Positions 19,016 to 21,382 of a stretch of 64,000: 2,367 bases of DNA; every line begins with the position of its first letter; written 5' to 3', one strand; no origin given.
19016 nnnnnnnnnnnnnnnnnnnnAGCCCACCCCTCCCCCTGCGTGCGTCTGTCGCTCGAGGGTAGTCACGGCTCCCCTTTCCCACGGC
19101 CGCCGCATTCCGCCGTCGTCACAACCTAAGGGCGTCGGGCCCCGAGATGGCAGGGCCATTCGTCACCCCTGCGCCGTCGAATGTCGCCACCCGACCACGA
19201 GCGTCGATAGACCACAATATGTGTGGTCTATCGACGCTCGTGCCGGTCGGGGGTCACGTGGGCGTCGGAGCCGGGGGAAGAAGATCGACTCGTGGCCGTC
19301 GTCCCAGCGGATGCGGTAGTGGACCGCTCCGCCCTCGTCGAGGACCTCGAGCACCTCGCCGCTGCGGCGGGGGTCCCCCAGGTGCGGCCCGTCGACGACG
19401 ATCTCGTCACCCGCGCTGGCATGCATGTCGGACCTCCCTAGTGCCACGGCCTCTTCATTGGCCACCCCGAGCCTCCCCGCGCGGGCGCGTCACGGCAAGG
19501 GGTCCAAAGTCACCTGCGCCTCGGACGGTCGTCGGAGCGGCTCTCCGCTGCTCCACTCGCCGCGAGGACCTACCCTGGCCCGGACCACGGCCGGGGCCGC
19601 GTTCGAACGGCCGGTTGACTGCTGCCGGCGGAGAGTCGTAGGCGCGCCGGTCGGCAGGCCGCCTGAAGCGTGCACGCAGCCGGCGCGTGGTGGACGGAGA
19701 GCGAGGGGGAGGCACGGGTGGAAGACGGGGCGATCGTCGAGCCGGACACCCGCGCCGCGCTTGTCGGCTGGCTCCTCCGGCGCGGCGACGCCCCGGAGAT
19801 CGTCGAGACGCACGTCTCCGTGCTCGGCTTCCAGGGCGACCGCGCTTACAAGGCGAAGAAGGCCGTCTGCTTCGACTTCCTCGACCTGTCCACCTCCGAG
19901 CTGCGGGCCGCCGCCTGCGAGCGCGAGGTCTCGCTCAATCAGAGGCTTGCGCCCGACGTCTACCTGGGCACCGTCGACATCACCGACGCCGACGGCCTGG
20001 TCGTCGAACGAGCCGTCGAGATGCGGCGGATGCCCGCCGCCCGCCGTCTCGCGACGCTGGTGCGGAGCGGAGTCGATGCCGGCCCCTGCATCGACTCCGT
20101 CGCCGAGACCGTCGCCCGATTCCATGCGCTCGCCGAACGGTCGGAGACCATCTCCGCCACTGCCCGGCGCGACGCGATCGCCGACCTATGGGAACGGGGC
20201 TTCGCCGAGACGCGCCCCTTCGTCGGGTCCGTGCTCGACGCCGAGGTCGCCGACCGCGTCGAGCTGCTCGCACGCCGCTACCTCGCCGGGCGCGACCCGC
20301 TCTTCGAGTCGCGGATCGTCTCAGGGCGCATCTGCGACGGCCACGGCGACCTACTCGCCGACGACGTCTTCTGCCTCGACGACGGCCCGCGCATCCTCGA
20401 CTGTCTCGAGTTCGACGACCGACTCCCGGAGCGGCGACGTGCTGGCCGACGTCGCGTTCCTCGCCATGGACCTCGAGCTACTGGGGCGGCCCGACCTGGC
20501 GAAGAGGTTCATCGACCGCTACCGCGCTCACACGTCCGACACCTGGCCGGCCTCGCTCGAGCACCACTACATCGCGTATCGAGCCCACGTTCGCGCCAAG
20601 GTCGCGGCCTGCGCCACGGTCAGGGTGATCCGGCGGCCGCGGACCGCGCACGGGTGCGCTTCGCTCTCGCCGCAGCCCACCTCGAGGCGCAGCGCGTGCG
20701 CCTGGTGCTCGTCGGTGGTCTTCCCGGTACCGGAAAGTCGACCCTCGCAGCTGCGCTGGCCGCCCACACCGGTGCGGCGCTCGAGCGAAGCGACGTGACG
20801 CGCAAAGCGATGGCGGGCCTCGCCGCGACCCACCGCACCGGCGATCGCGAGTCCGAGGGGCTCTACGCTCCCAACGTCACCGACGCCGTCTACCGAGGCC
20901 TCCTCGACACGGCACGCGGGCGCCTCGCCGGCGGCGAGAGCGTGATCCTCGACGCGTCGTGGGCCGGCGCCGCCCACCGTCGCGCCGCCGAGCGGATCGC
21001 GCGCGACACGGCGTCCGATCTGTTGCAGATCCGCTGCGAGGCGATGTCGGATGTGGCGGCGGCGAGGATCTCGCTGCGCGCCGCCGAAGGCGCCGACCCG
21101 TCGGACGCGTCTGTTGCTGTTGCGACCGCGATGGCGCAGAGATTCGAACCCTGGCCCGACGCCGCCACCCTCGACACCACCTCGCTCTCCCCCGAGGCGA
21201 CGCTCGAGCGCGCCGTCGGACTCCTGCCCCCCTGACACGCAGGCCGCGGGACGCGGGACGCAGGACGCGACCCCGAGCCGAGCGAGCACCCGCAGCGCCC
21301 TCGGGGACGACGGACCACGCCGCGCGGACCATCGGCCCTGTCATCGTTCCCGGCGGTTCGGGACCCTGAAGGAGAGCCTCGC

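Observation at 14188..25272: GGG-N6-GTCACC box recurs five times, only at non-coding junctions of the island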

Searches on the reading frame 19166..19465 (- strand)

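Call 11: search_protein_families(library=pfam, proteins=[window:19166-19465:-])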
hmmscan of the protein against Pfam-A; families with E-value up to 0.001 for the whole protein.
window:19166-19465:- (100 aa): 1 family
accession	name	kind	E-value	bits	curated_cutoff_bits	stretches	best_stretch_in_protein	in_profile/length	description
PF08940.17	DUF1918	-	1.3e-18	66.8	24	1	14-64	1-52/58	Domain of unknown function (DUF1918)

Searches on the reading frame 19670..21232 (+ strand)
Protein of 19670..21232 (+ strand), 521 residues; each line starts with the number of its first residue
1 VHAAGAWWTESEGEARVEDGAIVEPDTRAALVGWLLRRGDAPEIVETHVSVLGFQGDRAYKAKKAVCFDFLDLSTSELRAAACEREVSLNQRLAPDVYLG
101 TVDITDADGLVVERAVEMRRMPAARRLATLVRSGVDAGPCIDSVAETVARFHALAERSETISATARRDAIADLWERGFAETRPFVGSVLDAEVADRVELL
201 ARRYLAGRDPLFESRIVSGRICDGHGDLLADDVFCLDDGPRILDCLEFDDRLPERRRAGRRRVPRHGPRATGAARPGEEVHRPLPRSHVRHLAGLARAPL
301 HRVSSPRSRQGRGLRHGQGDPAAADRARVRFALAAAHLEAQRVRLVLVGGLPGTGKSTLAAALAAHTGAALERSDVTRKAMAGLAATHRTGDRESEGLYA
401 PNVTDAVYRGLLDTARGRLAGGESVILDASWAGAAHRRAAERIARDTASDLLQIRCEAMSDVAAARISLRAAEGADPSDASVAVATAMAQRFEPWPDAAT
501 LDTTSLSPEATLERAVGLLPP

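Call 11: search_protein_families(library=pfam, proteins=[window:19670-21232:+])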
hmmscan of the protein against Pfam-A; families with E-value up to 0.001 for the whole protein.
window:19670-21232:+ (521 aa): 2 families
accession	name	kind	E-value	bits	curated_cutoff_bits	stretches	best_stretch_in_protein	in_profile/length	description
PF13671.12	AAA_33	-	2.3e-23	83.5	27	1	345-494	1-142/143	AAA domain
PF13238.12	AAA_18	-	0.00057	20.8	29.4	0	346-389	1-44/128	AAA domain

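Call 21: find_homologous_proteins(query=window:19670-21232:+, max_evalue=1e-20)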
Query window:19670-21232:+ (521 aa): 5698 proteins with E <= 1e-20 among 8000 candidates; the best 120 are listed.
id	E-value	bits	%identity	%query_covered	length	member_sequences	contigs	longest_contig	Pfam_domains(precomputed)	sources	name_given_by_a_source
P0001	0.0e+0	1082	100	97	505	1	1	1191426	PF13671.13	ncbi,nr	ncbi:MAG: AAA family ATPase [Acidimicrobiia bacterium]|nr:AAA family ATPase [Acidimicrobiia bacteriu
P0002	5.4e-270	914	86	97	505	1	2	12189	PF13671.13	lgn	-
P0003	2.8e-206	704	69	98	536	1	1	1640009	PF13671.13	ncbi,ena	-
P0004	5.3e-174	598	62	95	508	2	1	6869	PF13671.13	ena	-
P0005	2.7e-170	585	61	94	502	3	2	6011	PF13671.13,PF13238.13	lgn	-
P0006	1.1e-160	554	58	93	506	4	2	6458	PF13671.13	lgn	-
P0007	1.8e-160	553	58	95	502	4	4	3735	PF13671.13,PF08433.17,PF13238.13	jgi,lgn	-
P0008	4.0e-137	476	51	95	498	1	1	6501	PF13671.13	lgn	-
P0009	6.8e-137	475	52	94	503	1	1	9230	PF13671.13,PF13207.13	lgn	-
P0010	1.3e-131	458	52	95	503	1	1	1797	PF13671.13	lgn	-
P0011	1.2e-129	451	52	93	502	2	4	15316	PF13671.13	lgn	-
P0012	1.7e-126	441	52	90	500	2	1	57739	PF13671.13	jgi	jgi:aminoglycoside phosphotransferase family enzyme/predicted kinase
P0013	3.2e-125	437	51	94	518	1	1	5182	PF13671.13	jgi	jgi:aminoglycoside phosphotransferase family enzyme/predicted kinase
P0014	8.9e-124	432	51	91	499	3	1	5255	PF13671.13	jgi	jgi:uncharacterized protein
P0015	1.1e-123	432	51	89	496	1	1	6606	PF13671.13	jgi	jgi:aminoglycoside phosphotransferase family enzyme/predicted kinase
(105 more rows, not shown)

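Call 22: find_encoding_contigs(protein=P0003, flank=10000, max_places=2)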
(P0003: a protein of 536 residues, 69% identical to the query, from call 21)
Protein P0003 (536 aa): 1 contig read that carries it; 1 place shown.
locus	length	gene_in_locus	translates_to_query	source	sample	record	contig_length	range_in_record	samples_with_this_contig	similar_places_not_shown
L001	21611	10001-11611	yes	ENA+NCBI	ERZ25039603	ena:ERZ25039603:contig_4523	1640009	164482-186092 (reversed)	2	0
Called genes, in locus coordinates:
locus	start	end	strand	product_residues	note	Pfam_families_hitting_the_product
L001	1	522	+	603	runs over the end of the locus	PF12229:PG_binding_4, PF04294:VanW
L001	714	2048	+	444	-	PF00188:CAP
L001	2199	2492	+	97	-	-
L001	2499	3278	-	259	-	PF00582:Usp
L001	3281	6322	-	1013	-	PF03632:Glyco_hydro_65m, PF03633:Glyco_hydro_65C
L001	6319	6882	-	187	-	PF00072:Response_reg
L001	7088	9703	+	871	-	PF00690:Cation_ATPase_N, PF00122:E1-E2_ATPase, PF00702:Hydrolase, PF13246:Cation_ATPase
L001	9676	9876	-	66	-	PF08940:DUF1918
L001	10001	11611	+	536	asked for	PF13671:AAA_33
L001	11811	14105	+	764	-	PF01326:PPDK_N, PF00391:PEP-utilizers, PF02896:PEP-utilizers_C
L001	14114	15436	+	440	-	PF00156:Pribosyltran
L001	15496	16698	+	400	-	PF02163:Peptidase_M50, PF00571:CBS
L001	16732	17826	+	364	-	PF18845:baeRF_family3, PF18848:baeRF_family6 (faint), PF18849:baeRF_family7 (faint)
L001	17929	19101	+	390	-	PF13534:Fer4_17 (faint), PF12797:Fer4_2 (faint), PF13237:Fer4_10 (faint), PF17179:Fer4_22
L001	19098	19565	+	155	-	PF00027:cNMP_binding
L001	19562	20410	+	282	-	PF00175:NAD_binding_1, PF10418:DHODB_Fe-S_bind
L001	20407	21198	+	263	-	PF01058:Oxidored_q6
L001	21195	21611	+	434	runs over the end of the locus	PF00374:NiFeSe_Hases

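Call 23: find_encoding_contigs(protein=P0002, flank=10000, max_places=2)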
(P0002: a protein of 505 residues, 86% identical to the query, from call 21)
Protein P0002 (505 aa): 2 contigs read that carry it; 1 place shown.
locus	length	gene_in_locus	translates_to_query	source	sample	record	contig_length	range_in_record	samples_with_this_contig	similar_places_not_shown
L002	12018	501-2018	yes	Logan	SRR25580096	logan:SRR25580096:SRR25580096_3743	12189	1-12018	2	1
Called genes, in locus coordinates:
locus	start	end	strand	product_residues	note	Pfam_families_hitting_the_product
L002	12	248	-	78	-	PF08940:DUF1918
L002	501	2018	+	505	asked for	PF13671:AAA_33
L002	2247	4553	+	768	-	PF01326:PPDK_N, PF00391:PEP-utilizers, PF02896:PEP-utilizers_C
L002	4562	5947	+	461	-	PF00156:Pribosyltran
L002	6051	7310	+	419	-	PF02163:Peptidase_M50, PF00571:CBS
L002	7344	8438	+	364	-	PF18845:baeRF_family3, PF18849:baeRF_family7 (faint)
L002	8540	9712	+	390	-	PF12838:Fer4_7 (faint), PF13183:Fer4_8 (faint), PF13746:Fer4_18 (faint), PF13534:Fer4_17 (faint), PF12797:Fer4_2 (faint), PF13237:Fer4_10 (faint), PF17179:Fer4_22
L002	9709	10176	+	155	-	PF00027:cNMP_binding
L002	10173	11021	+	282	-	PF00175:NAD_binding_1, PF10418:DHODB_Fe-S_bind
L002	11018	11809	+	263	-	PF01058:Oxidored_q6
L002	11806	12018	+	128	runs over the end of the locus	?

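Call 28: find_related_loci(query=A1, collection=genome_contigs, flank=10000)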
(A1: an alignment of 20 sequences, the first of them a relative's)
Query A1 (505 aa) in genome_contigs; peptide patterns used: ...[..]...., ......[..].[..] (x = any residue, [..] = any of these).
600 stretches matched a pattern (row limit reached: there are more); 534 encode a relative of the query (tblastn E <= 1e-3); the best 80 are kept; 80 distinct loci.
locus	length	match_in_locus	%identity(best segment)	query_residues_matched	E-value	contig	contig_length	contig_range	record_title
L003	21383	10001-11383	52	28-488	9e-124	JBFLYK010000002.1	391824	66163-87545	MAG: Actinomycetota bacterium isolate MAG083 MAG083_2, whole genome shotgun sequence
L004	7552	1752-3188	47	23-503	3e-114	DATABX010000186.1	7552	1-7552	MAG TPA_asm: Actinomycetota bacterium isolate SMAG_U6709 k141_2597151, whole genome shotgun sequence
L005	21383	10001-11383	48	28-488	4e-114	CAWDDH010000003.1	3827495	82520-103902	MAG: uncultured Acidimicrobiia bacterium isolate MFD05684.bin.2.64 genome assembly, contig: contig_15983, whole genome s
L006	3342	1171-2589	47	29-503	5e-115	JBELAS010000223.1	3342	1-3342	MAG: Acidimicrobiales bacterium isolate SPRUCE 99 SPRUCE_99_223, whole genome shotgun sequence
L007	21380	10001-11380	49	28-487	2e-110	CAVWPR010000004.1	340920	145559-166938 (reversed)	MAG: uncultured Acidimicrobiia bacterium isolate MFD05442.bin.2.295 genome assembly, contig: contig_10878, whole genome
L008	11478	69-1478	47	25-494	7e-109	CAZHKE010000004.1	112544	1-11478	MAG TPA_asm: uncultured Bifidobacteriaceae bacterium isolate SRP214966_co6_51 genome assembly, contig: NODE_39_length_11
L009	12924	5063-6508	45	9-489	4e-108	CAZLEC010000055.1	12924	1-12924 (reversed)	MAG TPA_asm: uncultured Burkholderiales bacterium isolate binchicken_co50_277 genome assembly, contig: NODE_5784_length_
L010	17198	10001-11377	46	27-488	1e-107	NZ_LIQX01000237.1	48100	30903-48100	Streptomyces ossamyceticus strain NRRL B-3822 B-3822_contig_237, whole genome shotgun sequence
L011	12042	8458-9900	46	28-505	2e-107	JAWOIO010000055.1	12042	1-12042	MAG: Acidimicrobiia bacterium isolate CWP5-2.bin.5 k191_407284, whole genome shotgun sequence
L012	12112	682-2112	48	26-503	1e-107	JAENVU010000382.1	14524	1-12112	MAG: Acidimicrobiia bacterium isolate 3_4_m_bin14 c_000002677157, whole genome shotgun sequence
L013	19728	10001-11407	47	28-500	2e-107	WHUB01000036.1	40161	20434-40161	MAG: Actinophytocola sp. isolate Dino_bin55 NODE_36_length_40161_cov_235.311909, whole genome shotgun sequence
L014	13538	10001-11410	45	26-488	9e-107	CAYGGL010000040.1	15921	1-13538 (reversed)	MAG TPA_asm: uncultured Acidimicrobiaceae bacterium isolate ERP113451_co1_84 genome assembly, contig: NODE_4296_length_1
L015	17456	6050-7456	44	28-500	2e-106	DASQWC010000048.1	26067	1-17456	MAG TPA_asm: Actinomycetota bacterium isolate SMAG_U11003 k141_89828, whole genome shotgun sequence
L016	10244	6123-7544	47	20-493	1e-105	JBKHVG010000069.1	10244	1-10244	MAG: Acidimicrobiia bacterium isolate B_bin_1_strict NODE_69_length_10244_cov_5.890922, whole genome shotgun sequence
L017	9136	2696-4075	45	26-488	3e-105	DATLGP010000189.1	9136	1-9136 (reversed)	MAG TPA_asm: Actinomycetota bacterium isolate SMAG_U13617 k141_296995, whole genome shotgun sequence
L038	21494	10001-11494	42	5-505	5e-101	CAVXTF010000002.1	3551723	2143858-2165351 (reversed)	MAG: uncultured Acidimicrobiales bacterium isolate MFD05512.bin.2.148 genome assembly, contig: contig_5129, whole genome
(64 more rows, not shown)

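Call 40: find_encoding_contigs(protein=P0004, flank=10000, max_places=2)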
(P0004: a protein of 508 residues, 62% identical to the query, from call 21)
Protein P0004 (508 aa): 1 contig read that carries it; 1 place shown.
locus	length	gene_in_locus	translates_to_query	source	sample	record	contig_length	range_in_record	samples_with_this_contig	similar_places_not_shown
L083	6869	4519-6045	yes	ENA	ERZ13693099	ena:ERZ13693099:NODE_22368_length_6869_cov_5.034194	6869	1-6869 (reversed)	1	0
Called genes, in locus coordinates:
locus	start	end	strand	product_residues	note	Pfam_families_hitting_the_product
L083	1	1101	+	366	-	?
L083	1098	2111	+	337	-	PF00676:E1_dh, PF02775:TPP_enzyme_C (weak)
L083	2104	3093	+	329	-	PF02779:Transket_pyr, PF02780:Transketolase_C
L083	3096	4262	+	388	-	PF00364:Biotin_lipoyl, PF02817:E3_binding, PF00198:2-oxoacid_dh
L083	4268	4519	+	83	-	PF00550:PP-binding (weak)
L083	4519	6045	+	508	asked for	PF13671:AAA_33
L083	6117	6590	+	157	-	-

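Call 41: find_encoding_contigs(protein=P0005, flank=10000, max_places=2)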
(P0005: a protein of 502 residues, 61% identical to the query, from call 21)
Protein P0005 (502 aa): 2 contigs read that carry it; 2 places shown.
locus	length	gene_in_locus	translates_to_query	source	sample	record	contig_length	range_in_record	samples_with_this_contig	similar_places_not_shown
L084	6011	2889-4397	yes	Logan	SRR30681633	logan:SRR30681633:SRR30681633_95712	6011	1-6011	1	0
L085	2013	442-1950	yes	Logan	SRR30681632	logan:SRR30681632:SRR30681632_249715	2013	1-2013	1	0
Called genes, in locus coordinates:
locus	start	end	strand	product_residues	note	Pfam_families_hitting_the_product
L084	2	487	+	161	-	?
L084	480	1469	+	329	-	PF02779:Transket_pyr, PF02780:Transketolase_C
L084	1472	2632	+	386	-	PF00364:Biotin_lipoyl, PF00198:2-oxoacid_dh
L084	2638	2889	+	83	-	PF00550:PP-binding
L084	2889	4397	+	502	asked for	PF13238:AAA_18 (faint), PF13671:AAA_33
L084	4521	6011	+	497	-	?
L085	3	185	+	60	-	?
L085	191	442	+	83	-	PF00550:PP-binding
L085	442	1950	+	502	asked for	PF13238:AAA_18 (faint), PF13671:AAA_33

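Call 42: find_encoding_contigs(protein=P0006, flank=10000, max_places=2)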
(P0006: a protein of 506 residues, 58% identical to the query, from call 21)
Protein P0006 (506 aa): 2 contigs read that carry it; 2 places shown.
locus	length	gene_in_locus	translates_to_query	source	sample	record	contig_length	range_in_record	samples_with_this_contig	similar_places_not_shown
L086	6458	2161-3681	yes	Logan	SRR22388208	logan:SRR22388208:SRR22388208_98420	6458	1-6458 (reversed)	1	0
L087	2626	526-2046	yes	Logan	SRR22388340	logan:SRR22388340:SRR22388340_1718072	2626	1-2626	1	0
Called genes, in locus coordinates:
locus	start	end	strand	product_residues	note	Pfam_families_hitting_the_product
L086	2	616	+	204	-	?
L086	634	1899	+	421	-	PF00364:Biotin_lipoyl, PF02817:E3_binding (weak), PF00198:2-oxoacid_dh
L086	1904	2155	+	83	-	PF00550:PP-binding (weak)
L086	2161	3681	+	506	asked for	PF13671:AAA_33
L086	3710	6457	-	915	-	?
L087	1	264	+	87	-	?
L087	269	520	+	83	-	PF00550:PP-binding (weak)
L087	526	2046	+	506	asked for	PF13671:AAA_33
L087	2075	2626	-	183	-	?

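Call 43: find_encoding_contigs(protein=P0007, flank=10000, max_places=3)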
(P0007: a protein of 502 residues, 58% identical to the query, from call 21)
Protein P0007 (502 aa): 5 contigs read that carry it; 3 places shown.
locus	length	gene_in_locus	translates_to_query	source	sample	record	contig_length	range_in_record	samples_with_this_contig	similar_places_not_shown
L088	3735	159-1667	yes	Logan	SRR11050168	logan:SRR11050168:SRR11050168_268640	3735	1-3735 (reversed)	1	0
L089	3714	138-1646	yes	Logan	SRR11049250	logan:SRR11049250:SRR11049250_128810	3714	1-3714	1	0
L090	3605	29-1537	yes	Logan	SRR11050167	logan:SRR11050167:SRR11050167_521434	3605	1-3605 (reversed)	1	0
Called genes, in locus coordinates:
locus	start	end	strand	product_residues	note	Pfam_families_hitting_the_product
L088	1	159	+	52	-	?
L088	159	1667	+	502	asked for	PF13238:AAA_18 (faint), PF08433:KTI12 (weak), PF13671:AAA_33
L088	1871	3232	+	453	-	PF00156:Pribosyltran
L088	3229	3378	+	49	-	-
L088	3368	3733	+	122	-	?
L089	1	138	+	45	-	?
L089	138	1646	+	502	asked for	PF13238:AAA_18 (faint), PF08433:KTI12 (weak), PF13671:AAA_33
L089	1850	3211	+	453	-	PF00156:Pribosyltran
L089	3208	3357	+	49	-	-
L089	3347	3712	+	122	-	?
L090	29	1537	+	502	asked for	PF13238:AAA_18 (faint), PF08433:KTI12 (weak), PF13671:AAA_33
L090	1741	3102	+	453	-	PF00156:Pribosyltran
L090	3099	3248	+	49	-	-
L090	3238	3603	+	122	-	?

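Call 64: find_encoding_contigs(protein=P0001, flank=10000, max_places=1)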
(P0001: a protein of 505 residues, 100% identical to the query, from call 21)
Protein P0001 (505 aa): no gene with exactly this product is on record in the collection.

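Call 67: search_protein_families(library=pfam, proteins=[L001:6322-6882:-, L001:2199-2489:+, L001:9679-9876:-, L001:3284-6322:-, L038:8607-9269:+], max_evalue=0.5)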
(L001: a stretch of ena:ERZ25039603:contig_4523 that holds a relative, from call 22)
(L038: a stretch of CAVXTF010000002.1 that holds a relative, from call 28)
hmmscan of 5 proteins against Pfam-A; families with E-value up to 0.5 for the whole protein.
L001:6322-6882:- (187 aa): 1 family
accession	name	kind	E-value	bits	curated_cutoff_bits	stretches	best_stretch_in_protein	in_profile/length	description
PF00072.30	Response_reg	-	9.4e-16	58.4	30.2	1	57-163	1-110/111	Response regulator receiver domain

L001:2199-2489:+ (97 aa): 2 families
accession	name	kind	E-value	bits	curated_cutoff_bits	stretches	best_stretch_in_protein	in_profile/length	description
PF21344.3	Zn_ribbon_LysW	-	0.038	14.1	27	1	20-39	18-36/46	Alpha-aminoadipate carrier protein LysW-like, globular domain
PF07191.17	Zn_ribbon_6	-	0.056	13.9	25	1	24-51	30-56/67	Double zinc ribbon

L001:9679-9876:- (66 aa): 3 families
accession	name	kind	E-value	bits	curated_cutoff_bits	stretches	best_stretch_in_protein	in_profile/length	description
PF08940.17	DUF1918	-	1.8e-22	79.1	24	1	1-57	1-58/58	Domain of unknown function (DUF1918)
PF23044.1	SH3-C_UBE2O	-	0.0056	17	21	1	21-51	26-53/68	UBE2O, ubiquitin binding SH3-C domain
PF23614.1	DUF7141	-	0.043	14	27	1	24-46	3-25/61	Domain of unknown function (DUF7141)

L001:3284-6322:- (1013 aa): 3 families
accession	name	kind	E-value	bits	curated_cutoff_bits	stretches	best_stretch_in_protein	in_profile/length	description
PF03632.21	Glyco_hydro_65m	-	9.3e-104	347.8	27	1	563-923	1-371/371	Glycosyl hydrolase family 65 central catalytic domain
PF03633.20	Glyco_hydro_65C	-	6.8e-11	42.2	22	1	932-991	1-62/62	Glycosyl hydrolase family 65, C-terminal domain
PF03636.21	Glyco_hydro_65N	-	0.00016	21.8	26.6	1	332-445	3-139/233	Glycosyl hydrolase family 65, N-terminal domain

L038:8607-9269:+ (221 aa): 8 families
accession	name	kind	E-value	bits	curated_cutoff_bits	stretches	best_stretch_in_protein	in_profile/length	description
PF00072.30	Response_reg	-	2.5e-24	86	30.2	1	3-112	1-108/111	Response regulator receiver domain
PF00196.25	GerE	-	1.6e-19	69.7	23.5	1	148-203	2-57/57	Bacterial regulatory proteins, luxR family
PF08281.18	Sigma70_r4_2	-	3.4e-06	27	25.7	1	145-191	7-54/54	Sigma-70, region 4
PF13412.12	HTH_24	-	0.0032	17.5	21.9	1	151-189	3-43/48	Winged helix-turn-helix DNA-binding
PF13936.12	HTH_38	-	0.0055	16.8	27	1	149-173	5-30/44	Helix-turn-helix domain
PF13384.12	HTH_23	-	0.02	15.2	24.6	1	155-186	9-40/50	Homeodomain-like domain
PF05331.17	DUF742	-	0.055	13.8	27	1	144-193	37-85/114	Protein of unknown function (DUF742)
PF04545.22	Sigma70_r4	-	0.094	12.7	24.1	1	146-190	2-47/50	Sigma-70, region 4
